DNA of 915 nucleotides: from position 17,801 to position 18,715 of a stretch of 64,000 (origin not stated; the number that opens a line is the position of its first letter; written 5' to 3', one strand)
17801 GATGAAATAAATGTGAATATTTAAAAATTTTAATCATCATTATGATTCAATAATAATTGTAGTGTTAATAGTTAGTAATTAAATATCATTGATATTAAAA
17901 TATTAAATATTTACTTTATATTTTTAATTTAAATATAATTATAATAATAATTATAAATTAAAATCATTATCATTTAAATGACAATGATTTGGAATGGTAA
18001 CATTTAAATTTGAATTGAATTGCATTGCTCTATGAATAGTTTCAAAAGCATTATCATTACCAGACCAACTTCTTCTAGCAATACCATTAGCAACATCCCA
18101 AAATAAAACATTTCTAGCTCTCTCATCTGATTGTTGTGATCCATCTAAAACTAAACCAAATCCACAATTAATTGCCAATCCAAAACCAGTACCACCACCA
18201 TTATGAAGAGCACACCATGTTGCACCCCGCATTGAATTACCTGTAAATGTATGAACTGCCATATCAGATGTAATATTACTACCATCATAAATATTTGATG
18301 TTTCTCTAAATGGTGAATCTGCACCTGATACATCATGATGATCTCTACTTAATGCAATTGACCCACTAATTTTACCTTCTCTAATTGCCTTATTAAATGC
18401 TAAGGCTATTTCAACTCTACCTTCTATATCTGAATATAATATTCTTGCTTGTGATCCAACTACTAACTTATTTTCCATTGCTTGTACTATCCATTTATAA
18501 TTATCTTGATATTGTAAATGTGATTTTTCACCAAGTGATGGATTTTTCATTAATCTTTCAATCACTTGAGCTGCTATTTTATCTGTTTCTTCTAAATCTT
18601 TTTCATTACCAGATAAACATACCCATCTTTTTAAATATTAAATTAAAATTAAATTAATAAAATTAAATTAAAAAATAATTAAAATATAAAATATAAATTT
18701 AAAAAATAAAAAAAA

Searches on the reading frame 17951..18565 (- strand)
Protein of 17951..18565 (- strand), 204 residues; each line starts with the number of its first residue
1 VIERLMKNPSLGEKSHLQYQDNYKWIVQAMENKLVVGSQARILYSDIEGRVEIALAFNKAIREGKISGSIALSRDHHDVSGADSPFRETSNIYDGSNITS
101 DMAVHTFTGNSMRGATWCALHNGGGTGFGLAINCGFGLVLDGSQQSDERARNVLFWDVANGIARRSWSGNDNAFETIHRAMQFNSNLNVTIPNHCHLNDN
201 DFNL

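Call 29: search_protein_families(library=ncbifam, max_evalue=0.01, proteins=[window:17951-18565:-])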
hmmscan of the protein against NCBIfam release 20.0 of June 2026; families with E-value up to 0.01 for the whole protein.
window:17951-18565:- (204 aa): 3 families
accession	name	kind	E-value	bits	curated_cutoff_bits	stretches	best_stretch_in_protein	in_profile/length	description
TIGR01228.2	hutU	equivalog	1.2e-33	116.7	375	1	20-179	379-538/545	urocanate hydratase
NF058531.1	CH3_S_urocan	exception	2.5e-24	85.6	880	1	23-179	379-531/535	S-methyl thiourocanate hydratase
NF058530.1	thiouroc_hyd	equivalog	2.9e-22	79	930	1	24-179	372-527/535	thiourocanate hydratase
